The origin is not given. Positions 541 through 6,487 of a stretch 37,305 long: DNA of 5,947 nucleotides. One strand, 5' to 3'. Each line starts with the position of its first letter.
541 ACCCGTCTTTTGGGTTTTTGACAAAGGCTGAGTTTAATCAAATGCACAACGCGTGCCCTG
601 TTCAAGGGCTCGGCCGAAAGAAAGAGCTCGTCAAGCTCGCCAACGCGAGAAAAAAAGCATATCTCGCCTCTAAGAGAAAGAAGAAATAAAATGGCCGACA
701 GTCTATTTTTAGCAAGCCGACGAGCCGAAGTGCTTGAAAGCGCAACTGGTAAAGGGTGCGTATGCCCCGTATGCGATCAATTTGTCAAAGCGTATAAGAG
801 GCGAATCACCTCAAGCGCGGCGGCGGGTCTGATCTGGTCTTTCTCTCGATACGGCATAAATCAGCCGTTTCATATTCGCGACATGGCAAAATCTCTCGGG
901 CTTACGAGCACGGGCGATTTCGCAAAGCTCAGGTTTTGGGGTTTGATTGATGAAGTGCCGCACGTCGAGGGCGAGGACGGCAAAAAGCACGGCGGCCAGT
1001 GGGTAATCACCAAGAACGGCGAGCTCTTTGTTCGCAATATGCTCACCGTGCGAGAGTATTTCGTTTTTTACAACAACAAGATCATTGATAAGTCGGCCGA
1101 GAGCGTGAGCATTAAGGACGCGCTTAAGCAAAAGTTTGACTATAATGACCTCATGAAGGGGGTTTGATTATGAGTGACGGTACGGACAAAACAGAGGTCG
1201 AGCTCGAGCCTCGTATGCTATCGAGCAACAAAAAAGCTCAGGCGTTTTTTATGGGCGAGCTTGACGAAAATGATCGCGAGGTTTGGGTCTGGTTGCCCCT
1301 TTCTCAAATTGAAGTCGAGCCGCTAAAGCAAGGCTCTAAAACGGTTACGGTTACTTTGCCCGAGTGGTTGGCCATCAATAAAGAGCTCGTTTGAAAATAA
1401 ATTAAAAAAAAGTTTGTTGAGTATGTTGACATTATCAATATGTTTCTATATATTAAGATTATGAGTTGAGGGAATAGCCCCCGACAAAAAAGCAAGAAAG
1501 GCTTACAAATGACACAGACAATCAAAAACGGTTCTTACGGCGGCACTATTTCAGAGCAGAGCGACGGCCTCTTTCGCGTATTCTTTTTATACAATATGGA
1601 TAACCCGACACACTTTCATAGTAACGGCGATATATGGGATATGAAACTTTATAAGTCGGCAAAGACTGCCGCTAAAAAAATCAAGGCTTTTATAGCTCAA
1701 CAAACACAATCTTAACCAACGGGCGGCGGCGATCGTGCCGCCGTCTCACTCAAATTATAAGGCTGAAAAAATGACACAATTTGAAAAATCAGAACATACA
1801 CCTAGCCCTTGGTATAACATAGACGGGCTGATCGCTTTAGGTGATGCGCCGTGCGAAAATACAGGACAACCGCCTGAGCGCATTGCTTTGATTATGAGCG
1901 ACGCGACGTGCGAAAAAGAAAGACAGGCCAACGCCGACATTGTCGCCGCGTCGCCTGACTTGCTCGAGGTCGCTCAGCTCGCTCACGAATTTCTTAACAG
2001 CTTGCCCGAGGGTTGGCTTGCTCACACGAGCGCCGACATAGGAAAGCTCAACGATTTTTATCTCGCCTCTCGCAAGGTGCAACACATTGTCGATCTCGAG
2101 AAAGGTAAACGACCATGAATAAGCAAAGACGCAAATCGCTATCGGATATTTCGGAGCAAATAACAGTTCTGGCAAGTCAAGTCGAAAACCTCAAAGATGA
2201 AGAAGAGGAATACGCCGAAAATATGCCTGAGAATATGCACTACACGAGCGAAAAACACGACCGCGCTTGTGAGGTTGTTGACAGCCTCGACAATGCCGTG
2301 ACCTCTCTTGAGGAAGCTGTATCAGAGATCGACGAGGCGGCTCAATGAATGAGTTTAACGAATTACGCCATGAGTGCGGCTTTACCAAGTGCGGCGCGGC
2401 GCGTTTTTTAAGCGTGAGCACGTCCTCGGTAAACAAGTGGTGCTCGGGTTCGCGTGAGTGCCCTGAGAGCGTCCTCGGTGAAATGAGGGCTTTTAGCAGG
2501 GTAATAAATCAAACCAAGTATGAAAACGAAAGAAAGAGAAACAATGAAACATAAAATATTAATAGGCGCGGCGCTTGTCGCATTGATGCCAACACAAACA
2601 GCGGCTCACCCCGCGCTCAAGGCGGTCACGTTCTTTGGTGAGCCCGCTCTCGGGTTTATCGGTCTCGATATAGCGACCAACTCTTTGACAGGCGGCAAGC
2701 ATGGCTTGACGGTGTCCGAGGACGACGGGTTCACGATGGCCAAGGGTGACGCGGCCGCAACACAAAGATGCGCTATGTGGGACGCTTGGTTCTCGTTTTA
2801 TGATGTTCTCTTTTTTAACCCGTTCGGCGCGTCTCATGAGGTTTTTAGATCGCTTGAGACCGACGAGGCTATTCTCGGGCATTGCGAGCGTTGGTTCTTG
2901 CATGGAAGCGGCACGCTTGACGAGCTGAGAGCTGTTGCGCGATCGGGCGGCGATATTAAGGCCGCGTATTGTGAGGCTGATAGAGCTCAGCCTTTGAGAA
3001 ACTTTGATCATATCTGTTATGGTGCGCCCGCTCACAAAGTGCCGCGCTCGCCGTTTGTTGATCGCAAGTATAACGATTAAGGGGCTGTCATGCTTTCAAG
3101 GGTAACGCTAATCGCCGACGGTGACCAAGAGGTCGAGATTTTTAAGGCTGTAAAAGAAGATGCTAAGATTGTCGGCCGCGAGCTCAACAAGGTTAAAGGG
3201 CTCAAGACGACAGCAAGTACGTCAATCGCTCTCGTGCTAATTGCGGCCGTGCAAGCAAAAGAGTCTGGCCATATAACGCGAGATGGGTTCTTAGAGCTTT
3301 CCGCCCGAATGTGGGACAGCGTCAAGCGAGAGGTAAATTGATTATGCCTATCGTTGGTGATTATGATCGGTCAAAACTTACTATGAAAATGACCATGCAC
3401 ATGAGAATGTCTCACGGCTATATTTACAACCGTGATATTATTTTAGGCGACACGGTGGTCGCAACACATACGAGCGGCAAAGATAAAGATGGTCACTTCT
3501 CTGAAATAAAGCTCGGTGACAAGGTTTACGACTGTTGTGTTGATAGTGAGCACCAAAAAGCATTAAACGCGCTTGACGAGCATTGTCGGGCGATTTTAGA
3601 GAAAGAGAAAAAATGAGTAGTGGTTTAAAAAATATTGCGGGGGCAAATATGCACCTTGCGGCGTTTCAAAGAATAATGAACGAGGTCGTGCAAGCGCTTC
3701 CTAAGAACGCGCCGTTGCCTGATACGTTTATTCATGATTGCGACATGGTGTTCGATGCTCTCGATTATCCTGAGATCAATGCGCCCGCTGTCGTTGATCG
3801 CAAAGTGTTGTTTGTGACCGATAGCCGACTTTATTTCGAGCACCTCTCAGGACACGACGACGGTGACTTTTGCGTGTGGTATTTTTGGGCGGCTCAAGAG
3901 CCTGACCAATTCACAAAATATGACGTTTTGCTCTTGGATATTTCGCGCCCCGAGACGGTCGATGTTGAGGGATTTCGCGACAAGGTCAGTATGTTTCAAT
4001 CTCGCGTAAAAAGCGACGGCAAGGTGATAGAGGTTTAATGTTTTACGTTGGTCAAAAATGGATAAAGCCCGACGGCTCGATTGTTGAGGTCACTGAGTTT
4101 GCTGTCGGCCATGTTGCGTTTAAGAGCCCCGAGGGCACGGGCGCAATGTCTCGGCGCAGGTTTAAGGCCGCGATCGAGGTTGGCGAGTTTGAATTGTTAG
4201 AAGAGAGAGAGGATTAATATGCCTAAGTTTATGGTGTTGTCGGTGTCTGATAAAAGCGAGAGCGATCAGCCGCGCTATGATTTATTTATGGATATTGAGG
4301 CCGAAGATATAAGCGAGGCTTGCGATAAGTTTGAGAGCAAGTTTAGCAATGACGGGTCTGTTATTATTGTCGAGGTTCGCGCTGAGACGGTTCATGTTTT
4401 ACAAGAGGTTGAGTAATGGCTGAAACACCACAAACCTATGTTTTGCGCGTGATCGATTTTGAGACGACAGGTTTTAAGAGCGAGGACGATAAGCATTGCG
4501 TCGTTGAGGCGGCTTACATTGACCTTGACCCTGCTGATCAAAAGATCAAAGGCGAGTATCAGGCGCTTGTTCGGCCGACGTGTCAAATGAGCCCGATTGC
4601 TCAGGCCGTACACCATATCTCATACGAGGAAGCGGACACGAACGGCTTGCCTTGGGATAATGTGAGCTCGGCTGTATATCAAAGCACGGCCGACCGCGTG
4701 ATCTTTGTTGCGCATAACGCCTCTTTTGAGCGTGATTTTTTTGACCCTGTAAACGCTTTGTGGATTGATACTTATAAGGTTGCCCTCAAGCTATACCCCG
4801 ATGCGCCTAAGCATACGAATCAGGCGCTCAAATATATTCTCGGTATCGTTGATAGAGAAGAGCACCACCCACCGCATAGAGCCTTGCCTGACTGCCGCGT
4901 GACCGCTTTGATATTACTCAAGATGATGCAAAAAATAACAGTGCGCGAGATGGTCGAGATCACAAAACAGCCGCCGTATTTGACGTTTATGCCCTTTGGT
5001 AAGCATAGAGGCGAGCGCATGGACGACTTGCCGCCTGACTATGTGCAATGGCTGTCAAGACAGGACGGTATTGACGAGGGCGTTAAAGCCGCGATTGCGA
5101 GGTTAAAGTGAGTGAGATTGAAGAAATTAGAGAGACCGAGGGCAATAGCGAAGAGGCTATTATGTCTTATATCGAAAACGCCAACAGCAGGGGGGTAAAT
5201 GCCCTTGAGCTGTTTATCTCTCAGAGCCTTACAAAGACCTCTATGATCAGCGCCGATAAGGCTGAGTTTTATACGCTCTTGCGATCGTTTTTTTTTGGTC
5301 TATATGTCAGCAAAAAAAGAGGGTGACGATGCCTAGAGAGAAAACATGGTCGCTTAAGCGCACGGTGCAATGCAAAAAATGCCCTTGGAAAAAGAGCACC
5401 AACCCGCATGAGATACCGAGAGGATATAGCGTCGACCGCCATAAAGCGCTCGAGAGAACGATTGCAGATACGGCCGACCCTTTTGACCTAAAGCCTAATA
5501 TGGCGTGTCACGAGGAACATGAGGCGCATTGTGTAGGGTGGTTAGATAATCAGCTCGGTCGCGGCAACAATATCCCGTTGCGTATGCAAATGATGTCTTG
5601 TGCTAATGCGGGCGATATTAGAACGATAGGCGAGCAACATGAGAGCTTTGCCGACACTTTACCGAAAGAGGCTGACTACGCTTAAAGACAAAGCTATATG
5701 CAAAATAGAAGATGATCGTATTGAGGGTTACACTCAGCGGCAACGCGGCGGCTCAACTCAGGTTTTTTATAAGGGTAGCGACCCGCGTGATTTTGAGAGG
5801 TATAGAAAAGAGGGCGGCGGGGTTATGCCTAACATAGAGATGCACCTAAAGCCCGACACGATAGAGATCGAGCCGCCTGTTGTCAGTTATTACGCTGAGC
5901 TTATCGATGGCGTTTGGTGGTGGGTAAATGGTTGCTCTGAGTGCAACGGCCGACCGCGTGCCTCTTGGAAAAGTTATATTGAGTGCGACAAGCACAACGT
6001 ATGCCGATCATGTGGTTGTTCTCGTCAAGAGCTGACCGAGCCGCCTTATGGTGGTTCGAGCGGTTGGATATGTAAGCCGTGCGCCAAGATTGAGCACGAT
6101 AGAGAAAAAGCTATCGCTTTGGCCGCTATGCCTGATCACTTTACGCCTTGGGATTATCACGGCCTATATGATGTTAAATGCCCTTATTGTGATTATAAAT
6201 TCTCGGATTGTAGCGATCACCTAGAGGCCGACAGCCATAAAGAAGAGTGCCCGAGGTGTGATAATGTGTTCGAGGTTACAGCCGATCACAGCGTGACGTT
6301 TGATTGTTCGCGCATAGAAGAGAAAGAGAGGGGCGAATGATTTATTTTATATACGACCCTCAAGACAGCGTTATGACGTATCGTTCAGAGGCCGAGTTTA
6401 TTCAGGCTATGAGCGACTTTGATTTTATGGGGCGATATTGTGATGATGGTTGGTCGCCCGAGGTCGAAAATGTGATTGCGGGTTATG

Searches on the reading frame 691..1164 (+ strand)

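Call 37: search_protein_families(library=phrogs, proteins=[window:691-1164:+], max_evalue=0.001)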
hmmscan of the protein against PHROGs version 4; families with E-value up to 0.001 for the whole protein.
window:691-1164:+ (158 aa): 1 family
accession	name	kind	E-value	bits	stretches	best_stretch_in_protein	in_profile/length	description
phrog_2693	-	unknown function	3.7e-31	108.8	1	7-158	13-157/158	-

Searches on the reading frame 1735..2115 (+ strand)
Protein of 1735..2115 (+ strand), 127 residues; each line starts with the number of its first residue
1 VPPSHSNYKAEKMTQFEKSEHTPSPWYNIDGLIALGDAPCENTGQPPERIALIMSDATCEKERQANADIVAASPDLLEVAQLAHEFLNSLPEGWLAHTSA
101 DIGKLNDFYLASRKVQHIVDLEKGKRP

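Call 37: search_protein_families(library=phrogs, proteins=[window:1735-2115:+], max_evalue=0.001)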
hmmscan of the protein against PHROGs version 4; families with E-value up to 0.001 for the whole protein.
window:1735-2115:+ (127 aa): 1 family
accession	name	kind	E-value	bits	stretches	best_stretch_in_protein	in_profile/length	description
phrog_1273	-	unknown function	1.2e-06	29.9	1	17-90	4-75/103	-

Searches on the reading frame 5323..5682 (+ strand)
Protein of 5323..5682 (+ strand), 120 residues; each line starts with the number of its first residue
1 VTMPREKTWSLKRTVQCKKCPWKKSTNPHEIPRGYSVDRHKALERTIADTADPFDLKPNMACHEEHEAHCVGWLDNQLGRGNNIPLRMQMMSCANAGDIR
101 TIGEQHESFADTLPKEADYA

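Call 37: search_protein_families(library=phrogs, proteins=[window:5323-5682:+], max_evalue=0.001)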
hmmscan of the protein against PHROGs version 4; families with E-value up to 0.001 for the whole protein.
window:5323-5682:+ (120 aa): 1 family
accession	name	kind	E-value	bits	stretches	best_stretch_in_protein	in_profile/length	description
phrog_18928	-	unknown function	2.1e-24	86.9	1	11-114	3-109/121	-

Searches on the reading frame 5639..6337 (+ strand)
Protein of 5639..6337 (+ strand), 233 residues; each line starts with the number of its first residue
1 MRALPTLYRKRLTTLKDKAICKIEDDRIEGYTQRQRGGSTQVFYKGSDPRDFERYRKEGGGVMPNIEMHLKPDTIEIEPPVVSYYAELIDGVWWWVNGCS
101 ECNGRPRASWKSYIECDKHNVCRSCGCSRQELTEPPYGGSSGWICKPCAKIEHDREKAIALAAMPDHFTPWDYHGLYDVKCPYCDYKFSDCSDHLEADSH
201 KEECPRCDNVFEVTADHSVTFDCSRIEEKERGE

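Call 37: search_protein_families(library=phrogs, proteins=[window:5639-6337:+], max_evalue=0.001)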
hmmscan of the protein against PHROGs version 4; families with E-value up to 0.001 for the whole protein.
window:5639-6337:+ (233 aa): 2 families
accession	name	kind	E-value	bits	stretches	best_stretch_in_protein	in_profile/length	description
phrog_27543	-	unknown function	3.8e-22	79.9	1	73-228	37-187/197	-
phrog_6504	-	unknown function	8.5e-05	23.7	1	177-227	6-60/61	-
